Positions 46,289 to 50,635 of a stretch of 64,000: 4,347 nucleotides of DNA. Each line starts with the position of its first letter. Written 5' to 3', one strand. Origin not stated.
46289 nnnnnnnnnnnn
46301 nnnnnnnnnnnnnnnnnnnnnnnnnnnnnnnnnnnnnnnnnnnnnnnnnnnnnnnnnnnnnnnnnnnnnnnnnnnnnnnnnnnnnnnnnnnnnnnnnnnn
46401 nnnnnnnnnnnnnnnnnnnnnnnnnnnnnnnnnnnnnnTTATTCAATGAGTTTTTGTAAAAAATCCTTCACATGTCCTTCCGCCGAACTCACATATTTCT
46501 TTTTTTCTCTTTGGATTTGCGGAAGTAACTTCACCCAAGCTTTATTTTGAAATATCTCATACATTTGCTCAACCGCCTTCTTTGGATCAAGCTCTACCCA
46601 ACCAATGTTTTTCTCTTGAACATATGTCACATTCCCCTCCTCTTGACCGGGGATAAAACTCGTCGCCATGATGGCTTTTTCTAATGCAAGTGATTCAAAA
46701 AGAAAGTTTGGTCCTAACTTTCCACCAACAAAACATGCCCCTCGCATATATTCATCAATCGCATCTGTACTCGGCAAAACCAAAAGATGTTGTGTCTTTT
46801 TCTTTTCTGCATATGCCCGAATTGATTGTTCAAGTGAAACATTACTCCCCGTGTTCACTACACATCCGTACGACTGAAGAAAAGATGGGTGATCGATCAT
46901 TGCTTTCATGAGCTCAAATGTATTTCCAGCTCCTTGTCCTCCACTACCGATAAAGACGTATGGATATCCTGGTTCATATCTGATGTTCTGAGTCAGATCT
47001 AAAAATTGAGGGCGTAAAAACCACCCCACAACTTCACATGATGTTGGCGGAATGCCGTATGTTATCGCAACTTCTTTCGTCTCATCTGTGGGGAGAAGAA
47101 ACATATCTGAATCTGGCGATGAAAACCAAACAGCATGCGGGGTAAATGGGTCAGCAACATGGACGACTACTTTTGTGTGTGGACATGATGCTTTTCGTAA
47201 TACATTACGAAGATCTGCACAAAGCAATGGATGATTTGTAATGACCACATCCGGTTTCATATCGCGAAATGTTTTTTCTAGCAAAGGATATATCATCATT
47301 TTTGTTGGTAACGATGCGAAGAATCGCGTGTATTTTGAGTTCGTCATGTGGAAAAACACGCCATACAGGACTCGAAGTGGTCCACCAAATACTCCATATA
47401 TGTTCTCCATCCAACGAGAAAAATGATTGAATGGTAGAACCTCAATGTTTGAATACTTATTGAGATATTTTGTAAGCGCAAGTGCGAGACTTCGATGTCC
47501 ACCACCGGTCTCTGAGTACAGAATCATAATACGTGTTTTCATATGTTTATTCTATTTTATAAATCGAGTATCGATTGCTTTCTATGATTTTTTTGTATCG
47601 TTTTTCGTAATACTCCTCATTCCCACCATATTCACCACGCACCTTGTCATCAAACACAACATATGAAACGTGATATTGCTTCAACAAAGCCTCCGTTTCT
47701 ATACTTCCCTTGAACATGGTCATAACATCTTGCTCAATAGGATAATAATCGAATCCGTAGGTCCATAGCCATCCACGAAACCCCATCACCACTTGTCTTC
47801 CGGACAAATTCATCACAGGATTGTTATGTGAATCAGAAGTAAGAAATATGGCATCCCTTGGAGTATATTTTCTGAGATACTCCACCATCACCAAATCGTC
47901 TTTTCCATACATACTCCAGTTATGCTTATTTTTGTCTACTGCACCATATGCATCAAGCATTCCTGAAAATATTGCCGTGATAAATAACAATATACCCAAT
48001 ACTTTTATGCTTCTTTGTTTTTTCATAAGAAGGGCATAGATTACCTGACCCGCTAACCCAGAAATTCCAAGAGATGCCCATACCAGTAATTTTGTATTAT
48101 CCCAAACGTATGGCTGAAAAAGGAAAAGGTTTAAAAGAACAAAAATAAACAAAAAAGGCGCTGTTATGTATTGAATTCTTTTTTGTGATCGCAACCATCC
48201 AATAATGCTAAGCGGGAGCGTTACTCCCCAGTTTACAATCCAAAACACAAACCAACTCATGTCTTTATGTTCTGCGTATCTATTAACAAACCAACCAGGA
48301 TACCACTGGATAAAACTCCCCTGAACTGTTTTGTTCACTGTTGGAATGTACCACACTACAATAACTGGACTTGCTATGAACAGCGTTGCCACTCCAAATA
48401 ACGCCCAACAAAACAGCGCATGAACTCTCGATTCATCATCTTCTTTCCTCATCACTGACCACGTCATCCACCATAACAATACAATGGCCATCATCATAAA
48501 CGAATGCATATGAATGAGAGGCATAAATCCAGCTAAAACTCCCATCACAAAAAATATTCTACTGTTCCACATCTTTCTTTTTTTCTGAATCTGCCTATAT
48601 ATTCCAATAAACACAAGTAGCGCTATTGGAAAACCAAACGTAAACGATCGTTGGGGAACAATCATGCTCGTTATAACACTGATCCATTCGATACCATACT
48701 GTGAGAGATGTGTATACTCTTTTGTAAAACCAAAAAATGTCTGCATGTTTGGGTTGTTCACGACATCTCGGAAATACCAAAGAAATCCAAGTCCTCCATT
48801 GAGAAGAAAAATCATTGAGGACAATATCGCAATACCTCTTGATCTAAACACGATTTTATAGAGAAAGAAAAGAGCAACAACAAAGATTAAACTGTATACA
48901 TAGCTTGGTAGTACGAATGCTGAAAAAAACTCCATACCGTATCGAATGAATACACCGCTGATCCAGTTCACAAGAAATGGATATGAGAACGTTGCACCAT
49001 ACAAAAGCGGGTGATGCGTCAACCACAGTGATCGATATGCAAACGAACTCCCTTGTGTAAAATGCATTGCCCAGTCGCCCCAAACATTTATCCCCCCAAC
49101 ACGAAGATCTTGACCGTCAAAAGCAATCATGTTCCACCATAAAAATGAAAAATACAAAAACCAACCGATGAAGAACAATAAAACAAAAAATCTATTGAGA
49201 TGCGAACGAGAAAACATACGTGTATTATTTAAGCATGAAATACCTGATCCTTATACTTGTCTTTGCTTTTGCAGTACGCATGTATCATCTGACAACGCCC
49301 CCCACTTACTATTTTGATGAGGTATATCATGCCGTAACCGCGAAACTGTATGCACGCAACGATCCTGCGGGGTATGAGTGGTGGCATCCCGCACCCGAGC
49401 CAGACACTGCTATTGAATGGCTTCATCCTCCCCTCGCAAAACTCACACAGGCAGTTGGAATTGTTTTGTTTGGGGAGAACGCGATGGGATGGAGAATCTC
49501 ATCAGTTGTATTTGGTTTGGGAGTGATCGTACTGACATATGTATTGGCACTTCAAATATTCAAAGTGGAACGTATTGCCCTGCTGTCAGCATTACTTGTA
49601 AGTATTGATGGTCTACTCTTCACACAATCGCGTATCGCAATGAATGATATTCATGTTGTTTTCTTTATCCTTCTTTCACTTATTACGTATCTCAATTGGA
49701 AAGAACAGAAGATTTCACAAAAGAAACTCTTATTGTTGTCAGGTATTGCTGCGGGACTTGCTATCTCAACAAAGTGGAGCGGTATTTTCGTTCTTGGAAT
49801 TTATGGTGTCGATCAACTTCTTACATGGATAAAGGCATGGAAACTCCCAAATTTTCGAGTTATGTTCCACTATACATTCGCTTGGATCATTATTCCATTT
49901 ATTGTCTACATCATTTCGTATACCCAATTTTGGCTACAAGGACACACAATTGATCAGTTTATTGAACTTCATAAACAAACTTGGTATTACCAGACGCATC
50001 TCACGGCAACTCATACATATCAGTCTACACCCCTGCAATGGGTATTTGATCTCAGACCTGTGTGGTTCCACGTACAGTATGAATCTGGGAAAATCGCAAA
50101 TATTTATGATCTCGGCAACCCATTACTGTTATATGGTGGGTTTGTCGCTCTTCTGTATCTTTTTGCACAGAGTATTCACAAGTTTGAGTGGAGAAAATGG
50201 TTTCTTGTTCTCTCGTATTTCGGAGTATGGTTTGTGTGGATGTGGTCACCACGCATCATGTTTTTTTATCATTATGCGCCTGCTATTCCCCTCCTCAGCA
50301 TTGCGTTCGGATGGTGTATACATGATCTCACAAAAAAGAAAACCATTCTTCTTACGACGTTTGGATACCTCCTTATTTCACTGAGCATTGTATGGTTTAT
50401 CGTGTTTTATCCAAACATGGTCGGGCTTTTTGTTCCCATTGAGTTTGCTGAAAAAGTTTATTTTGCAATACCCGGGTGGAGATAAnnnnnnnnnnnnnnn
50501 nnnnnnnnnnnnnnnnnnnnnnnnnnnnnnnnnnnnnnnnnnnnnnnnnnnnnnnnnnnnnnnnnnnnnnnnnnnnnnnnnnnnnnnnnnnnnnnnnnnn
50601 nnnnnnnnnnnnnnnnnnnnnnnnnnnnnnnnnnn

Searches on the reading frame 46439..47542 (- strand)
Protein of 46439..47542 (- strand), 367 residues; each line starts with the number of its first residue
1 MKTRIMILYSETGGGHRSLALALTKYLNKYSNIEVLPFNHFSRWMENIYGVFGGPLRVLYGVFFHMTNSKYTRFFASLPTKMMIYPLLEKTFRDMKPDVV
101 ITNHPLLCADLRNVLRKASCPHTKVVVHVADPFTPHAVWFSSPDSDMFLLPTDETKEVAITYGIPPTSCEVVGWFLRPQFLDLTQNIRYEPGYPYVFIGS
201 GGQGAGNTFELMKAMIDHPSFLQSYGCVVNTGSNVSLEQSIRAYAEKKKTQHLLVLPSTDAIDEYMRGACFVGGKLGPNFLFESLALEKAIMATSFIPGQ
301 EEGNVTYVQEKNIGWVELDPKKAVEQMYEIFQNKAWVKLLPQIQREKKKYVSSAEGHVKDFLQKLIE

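Call 9: search_protein_families(library=pfam, proteins=[window:46439-47542:-], max_evalue=0.001)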
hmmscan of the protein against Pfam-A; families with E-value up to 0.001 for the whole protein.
window:46439-47542:- (367 aa): 1 family
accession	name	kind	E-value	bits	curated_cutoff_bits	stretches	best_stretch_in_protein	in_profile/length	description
PF06925.17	MGDG_synth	-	1.4e-10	42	25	1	58-173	51-166/169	Monogalactosyldiacylglycerol (MGDG) synthase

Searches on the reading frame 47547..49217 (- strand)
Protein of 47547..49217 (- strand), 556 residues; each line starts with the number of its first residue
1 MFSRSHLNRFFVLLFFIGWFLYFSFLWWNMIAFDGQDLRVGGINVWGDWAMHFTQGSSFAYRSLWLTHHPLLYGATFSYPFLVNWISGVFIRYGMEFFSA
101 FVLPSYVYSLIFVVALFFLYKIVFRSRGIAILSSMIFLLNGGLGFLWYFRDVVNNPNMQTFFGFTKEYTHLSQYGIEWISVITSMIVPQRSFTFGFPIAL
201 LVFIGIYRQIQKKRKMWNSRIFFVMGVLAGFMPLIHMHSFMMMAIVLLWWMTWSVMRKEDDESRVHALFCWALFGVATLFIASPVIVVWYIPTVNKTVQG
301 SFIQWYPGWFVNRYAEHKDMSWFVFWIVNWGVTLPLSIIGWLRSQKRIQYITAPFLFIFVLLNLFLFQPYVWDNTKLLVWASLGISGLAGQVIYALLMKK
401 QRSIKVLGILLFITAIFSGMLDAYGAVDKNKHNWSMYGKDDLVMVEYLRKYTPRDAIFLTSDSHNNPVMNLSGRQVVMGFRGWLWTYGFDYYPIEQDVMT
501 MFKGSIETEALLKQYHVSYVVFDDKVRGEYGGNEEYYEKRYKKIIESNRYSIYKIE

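Call 9: search_protein_families(library=pfam, proteins=[window:47547-49217:-], max_evalue=0.001)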
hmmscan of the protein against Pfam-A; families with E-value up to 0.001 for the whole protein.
window:47547-49217:- (556 aa): 0 families

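Call 62: search_solved_structures(query=window:47547-49217:-, max_evalue=1)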
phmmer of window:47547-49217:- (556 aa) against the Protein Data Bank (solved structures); distinct sequences matched with E-value up to 1: 0.

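Call 89: search_protein_families(library=pfam, proteins=[window:47547-49217:-], max_evalue=0.1)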
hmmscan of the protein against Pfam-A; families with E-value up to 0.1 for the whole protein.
window:47547-49217:- (556 aa): 0 families

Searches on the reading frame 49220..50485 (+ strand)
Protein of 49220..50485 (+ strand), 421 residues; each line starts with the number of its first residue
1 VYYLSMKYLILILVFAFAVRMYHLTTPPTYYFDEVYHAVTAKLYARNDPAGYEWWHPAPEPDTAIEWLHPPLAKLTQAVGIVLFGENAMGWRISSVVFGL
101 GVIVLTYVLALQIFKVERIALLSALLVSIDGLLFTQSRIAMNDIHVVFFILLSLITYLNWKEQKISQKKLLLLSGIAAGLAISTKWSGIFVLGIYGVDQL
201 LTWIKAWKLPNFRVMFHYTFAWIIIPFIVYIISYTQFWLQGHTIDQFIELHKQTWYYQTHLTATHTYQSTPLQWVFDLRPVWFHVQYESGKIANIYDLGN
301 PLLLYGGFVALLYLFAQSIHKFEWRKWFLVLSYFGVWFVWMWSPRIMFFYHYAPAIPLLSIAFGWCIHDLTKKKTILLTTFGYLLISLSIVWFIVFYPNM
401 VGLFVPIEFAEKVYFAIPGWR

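Call 9: search_protein_families(library=pfam, proteins=[window:49220-50485:+], max_evalue=0.001)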
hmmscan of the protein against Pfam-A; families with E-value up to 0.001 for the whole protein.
window:49220-50485:+ (421 aa): 3 families
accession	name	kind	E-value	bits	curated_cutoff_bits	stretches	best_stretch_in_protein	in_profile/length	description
PF02366.24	PMT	-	8.9e-29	101.2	22.7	1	11-233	2-236/245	Dolichyl-phosphate-mannose-protein mannosyltransferase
PF16192.10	PMT_4TMC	-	2.1e-14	53.9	32.4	1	244-403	2-186/202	C-terminal four TMM region of protein-O-mannosyltransferase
PF13231.12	PMT_2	-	3e-10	41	26.1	1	69-209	2-136/160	Dolichyl-phosphate-mannose-protein mannosyltransferase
